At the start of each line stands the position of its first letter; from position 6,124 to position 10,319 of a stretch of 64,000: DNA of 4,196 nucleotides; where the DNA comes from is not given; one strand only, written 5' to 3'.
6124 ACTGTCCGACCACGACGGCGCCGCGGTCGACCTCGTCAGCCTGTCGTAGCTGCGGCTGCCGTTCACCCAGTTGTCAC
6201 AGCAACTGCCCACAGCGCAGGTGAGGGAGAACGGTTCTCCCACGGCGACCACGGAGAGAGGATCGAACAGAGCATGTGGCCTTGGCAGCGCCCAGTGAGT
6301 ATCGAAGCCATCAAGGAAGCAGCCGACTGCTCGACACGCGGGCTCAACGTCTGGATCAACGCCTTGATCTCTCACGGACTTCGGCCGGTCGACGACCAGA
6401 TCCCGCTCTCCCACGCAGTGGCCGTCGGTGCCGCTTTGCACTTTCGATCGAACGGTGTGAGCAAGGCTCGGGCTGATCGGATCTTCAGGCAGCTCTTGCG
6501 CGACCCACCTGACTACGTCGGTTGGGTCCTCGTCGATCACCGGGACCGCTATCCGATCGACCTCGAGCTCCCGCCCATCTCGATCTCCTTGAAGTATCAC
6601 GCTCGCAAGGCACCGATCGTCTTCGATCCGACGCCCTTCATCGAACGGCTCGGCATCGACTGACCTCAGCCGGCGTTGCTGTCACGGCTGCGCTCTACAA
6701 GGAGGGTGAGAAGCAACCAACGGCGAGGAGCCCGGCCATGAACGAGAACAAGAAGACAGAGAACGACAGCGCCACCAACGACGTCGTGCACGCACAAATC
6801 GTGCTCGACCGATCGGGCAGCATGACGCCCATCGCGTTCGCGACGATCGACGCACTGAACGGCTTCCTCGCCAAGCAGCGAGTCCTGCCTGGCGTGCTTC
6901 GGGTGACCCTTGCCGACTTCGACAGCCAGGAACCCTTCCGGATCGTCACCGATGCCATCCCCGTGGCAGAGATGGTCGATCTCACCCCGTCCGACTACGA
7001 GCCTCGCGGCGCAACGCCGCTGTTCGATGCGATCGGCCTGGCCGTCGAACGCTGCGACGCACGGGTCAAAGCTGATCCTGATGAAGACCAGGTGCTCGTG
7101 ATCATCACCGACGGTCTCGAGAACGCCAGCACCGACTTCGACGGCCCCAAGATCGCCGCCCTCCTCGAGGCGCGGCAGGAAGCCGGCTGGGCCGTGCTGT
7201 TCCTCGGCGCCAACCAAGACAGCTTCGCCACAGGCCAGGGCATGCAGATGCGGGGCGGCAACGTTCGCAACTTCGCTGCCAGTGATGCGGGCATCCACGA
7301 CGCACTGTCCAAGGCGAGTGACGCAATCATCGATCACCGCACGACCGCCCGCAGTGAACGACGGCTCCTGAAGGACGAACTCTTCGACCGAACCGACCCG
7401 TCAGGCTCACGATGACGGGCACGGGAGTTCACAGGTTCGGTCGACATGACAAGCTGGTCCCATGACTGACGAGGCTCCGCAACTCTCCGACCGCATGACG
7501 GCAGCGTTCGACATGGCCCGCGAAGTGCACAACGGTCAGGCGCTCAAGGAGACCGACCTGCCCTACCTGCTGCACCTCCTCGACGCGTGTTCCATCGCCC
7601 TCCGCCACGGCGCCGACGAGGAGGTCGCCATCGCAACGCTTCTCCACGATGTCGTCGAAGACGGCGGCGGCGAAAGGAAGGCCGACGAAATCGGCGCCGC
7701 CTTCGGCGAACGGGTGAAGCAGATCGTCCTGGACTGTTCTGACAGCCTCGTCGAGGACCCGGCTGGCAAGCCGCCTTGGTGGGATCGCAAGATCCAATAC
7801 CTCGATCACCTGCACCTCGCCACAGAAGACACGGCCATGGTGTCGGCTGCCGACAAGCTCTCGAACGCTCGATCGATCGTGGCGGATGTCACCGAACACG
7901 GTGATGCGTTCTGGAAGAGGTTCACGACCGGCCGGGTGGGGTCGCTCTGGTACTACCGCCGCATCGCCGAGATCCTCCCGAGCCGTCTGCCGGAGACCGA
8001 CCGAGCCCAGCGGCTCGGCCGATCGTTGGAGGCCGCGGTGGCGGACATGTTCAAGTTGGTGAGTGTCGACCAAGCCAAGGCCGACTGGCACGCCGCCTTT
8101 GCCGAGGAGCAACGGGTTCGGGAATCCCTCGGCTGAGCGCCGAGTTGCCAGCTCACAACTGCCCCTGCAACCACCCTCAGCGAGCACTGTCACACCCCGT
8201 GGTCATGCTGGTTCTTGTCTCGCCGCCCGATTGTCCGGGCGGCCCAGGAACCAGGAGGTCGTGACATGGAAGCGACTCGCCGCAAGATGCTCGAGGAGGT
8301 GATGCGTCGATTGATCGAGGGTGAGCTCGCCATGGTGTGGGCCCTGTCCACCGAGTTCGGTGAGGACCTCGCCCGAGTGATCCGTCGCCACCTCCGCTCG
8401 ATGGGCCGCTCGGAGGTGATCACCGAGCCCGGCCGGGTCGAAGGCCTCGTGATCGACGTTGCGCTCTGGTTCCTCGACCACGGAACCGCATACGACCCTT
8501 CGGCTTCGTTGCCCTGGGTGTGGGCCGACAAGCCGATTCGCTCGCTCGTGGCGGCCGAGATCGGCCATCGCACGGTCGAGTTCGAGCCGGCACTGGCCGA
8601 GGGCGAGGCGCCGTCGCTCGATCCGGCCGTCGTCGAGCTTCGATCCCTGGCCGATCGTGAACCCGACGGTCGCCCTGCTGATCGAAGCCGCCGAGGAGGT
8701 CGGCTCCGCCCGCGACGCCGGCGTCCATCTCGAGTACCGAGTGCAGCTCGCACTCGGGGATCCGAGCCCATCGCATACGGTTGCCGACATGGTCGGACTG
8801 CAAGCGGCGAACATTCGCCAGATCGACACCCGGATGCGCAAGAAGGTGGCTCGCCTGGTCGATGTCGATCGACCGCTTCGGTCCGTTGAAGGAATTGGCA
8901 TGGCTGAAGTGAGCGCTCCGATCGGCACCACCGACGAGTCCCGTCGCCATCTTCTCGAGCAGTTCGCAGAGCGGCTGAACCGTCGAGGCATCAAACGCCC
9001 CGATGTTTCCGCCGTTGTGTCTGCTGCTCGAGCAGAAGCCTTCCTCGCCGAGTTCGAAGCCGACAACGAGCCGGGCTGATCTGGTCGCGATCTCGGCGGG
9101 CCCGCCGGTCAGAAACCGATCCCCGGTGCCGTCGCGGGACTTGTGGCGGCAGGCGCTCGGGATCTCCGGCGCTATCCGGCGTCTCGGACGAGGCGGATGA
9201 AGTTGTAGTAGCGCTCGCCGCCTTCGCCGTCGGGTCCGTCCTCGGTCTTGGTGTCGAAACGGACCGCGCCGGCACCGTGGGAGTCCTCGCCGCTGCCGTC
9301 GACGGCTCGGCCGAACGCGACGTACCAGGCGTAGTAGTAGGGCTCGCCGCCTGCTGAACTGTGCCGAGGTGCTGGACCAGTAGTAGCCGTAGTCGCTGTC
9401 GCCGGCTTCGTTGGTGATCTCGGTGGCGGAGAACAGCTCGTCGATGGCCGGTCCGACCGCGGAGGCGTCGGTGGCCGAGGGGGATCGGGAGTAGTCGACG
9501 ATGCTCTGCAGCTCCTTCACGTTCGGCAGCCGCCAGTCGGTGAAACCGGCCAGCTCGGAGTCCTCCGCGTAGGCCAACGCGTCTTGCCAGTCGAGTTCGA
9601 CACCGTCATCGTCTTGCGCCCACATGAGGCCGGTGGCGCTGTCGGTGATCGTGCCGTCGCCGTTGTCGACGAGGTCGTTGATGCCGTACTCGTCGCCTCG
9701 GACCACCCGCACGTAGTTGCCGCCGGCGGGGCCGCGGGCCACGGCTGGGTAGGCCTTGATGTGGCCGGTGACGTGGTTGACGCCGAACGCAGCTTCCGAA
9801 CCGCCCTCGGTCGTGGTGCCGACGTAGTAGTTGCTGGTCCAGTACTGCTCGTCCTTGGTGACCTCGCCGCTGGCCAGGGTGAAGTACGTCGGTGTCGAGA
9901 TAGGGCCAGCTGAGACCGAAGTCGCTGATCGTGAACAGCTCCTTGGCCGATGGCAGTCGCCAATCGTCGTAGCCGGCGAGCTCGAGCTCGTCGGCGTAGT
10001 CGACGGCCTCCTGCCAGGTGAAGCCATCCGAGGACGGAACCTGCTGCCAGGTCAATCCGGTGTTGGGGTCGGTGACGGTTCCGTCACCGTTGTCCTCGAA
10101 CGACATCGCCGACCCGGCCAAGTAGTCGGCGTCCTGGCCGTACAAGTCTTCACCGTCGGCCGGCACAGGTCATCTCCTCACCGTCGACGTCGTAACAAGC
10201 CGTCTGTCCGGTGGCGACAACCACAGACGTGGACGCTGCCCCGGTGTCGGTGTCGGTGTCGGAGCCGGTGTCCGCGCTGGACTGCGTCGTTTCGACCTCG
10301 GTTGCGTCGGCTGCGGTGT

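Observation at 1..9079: Candidate ADP-ribose/nucleotide-linked conflict or stress island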

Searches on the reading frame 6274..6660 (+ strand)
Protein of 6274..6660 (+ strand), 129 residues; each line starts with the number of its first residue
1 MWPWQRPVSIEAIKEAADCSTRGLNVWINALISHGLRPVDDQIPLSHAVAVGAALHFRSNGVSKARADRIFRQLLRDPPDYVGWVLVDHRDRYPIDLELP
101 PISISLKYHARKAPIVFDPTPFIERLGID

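Call 61: search_protein_families(library=pfam, proteins=[window:6274-6660:+], max_evalue=0.05)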
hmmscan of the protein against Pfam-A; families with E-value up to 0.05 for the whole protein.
seq(129 aa): 0 families

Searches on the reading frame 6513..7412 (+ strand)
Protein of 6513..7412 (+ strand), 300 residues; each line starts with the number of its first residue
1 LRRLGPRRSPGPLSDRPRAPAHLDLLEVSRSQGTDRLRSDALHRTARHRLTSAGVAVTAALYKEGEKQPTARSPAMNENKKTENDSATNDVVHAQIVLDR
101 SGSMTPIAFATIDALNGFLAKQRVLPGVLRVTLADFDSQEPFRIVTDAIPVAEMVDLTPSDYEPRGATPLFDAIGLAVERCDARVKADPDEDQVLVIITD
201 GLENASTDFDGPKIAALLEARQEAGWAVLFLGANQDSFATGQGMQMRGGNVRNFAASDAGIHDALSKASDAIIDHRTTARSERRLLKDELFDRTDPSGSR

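Call 5: search_protein_families(library=pfam, proteins=[window:6513-7412:+], max_evalue=0.01)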
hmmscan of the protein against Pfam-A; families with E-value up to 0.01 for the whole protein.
window:6513-7412:+ (300 aa): 2 families
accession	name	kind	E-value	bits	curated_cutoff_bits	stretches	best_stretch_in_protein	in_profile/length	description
PF00092.34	VWA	-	0.00011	22.9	23.8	1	96-260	4-166/174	von Willebrand factor type A domain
PF13519.12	VWA_2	-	0.0015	19.6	27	1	96-201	3-106/107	von Willebrand factor type A domain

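Call 11: search_protein_families(library=padloc, proteins=[window:6513-7412:+], max_evalue=0.01)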
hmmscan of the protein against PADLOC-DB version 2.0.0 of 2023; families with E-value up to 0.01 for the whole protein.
window:6513-7412:+ (300 aa): 0 families

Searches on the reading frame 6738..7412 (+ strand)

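Call 79: search_protein_families(library=ncbifam, proteins=[window:6738-7412:+], max_evalue=0.001)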
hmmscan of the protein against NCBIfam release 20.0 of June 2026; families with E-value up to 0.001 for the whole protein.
window:6738-7412:+ (225 aa): 1 family
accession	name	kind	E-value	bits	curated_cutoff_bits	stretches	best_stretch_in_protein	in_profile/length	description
TIGR02442.1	Cob-chelat-sub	hypoth_equivalog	0.00071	18.1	779.45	0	87-148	542-602/641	putative cobaltochelatase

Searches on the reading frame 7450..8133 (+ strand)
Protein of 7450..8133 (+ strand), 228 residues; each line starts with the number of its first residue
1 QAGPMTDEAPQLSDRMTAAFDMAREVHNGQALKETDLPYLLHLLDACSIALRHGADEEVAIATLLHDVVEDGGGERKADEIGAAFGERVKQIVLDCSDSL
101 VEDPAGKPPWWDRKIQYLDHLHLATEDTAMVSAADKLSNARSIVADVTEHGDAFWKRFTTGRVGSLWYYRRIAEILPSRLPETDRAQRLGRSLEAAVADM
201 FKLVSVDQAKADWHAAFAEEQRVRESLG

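Call 5: search_protein_families(library=pfam, proteins=[window:7450-8133:+], max_evalue=0.01)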
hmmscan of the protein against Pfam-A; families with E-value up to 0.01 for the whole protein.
window:7450-8133:+ (228 aa): 2 families
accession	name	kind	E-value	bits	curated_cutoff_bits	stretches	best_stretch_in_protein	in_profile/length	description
PF13328.12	HD_4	-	5e-16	59.2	27.2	1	19-144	1-128/156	HD domain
PF01966.28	HD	-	0.0071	17.1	22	0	46-82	12-62/116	HD domain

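Call 11: search_protein_families(library=padloc, proteins=[window:7450-8133:+], max_evalue=0.01)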
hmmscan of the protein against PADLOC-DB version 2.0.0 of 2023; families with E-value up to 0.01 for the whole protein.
window:7450-8133:+ (228 aa): 0 families

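Call 79: search_protein_families(library=ncbifam, proteins=[window:7462-8133:+], max_evalue=0.001)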
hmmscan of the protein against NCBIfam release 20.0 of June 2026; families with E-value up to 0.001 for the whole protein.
window:7462-8133:+ (224 aa): 2 families
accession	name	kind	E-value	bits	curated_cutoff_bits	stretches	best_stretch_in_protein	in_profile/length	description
TIGR00691.1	spoT_relA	subfamily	1.8e-11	43.1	499.2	1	15-90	1-73/687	RelA/SpoT family protein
NF008303.0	PRK11092.1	equivalog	3.4e-07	28.8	947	1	10-90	21-98/702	bifunctional GTP diphosphokinase/guanosine-3',5'-bis pyrophosphate 3'-pyrophosphohydrolase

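Call 81: search_solved_structures(query=window:7462-8133:+, max_evalue=0.01, show_alignments=1)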
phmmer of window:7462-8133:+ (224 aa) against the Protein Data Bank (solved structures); distinct sequences matched with E-value up to 0.01: 16.
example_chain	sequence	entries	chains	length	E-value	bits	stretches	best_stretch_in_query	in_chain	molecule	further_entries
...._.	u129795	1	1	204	2.4e-37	132.3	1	5-173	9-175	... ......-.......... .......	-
7qoc_A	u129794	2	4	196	5.5e-23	85.3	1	8-191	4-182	Guanosine polyphosphate pyrophosphohydrolases/synthetases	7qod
4yf1_A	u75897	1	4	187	2.3e-15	60.4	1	15-170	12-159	Lmo0812 protein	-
3nr1_A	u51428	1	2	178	1.3e-05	28.6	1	12-139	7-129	HD domain-containing protein 3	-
6s2t_A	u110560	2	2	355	3.8e-05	27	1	5-139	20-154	(P)ppGpp synthetase I, SpoT/RelA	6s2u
7ohg_A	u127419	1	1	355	3.8e-05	27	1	5-139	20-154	Guanosine-3',5'-bis(Diphosphate) 3'-pyrophosphohydrolase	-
6s2v_A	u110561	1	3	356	3.8e-05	27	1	5-139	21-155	(P)ppGpp synthetase I, SpoT/RelA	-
5xnx_A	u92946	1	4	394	5.8e-05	26.4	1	13-89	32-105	Bifunctional (p)ppGpp synthase/hydrolase RelA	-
7qps_A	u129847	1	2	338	8.1e-05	25.9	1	10-89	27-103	ACT domain protein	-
8fr8_I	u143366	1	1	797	0.00011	25.6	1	13-89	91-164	GTP pyrophosphokinase RelA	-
7qpr_A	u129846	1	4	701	0.00025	24.3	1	10-89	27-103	ACT domain protein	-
7oiw_A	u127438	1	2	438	0.00031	24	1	14-91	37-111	GTP pyrophosphokinase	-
6yvc_A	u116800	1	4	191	0.00069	22.9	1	7-95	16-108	Bifunctional (P)ppGpp synthetase/guanosine-3',5'-bis(Diphosphate) 3'-pyrophosphohydrolase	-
3nqw_A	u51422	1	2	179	0.00076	22.8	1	21-141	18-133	CG11900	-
6z3n_AAA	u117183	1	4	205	0.0037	20.5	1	7-94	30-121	Hydrolase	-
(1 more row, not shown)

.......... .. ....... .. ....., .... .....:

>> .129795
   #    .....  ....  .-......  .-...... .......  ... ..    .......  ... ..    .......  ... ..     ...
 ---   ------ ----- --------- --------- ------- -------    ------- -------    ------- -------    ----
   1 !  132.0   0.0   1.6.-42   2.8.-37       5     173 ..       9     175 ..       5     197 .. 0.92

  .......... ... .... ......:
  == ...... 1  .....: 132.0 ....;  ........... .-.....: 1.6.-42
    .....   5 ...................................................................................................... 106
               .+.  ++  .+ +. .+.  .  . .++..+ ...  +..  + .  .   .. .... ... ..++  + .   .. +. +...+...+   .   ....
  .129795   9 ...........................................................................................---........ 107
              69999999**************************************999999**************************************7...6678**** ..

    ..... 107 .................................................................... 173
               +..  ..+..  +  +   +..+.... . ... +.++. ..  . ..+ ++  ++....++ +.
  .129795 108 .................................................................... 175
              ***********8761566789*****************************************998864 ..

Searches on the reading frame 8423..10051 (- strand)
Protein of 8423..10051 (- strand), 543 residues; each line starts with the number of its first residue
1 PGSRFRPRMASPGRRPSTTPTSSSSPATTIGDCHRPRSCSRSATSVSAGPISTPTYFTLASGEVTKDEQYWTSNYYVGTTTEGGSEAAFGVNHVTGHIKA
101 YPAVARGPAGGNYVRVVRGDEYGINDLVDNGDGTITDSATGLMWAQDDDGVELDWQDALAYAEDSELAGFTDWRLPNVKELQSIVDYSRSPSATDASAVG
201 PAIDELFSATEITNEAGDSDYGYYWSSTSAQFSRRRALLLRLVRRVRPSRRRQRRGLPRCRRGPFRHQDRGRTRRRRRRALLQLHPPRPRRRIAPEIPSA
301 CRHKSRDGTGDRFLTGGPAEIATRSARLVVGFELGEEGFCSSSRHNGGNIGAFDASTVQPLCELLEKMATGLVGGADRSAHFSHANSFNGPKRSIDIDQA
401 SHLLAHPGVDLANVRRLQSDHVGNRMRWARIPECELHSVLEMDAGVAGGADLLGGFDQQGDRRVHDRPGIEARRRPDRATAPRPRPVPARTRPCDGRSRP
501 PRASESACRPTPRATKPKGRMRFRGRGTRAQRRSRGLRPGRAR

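Call 5: search_protein_families(library=pfam, proteins=[window:8423-10051:-], max_evalue=0.01)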
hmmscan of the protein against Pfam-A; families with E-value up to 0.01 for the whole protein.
window:8423-10051:- (543 aa): 1 family
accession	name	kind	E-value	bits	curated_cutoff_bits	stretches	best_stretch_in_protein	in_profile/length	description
PF07603.17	Lcl_C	-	7.5e-24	84.7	34.9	1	133-243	1-98/117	Lcl C-terminal domain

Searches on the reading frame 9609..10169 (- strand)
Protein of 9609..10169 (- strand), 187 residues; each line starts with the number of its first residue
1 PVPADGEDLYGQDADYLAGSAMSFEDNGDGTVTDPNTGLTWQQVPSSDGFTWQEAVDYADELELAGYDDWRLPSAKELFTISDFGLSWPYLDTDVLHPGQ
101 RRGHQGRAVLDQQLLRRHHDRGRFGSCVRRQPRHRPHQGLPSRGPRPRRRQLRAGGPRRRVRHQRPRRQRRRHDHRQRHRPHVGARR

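Call 106: search_protein_families(library=pfam, proteins=[window:9609-10169:-], max_evalue=0.001)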
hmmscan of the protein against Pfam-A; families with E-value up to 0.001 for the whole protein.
window:9609-10169:- (187 aa): 1 family
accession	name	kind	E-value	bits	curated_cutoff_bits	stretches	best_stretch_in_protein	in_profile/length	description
PF07603.17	Lcl_C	-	8.3e-18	65.2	34.9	1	30-97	1-72/117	Lcl C-terminal domain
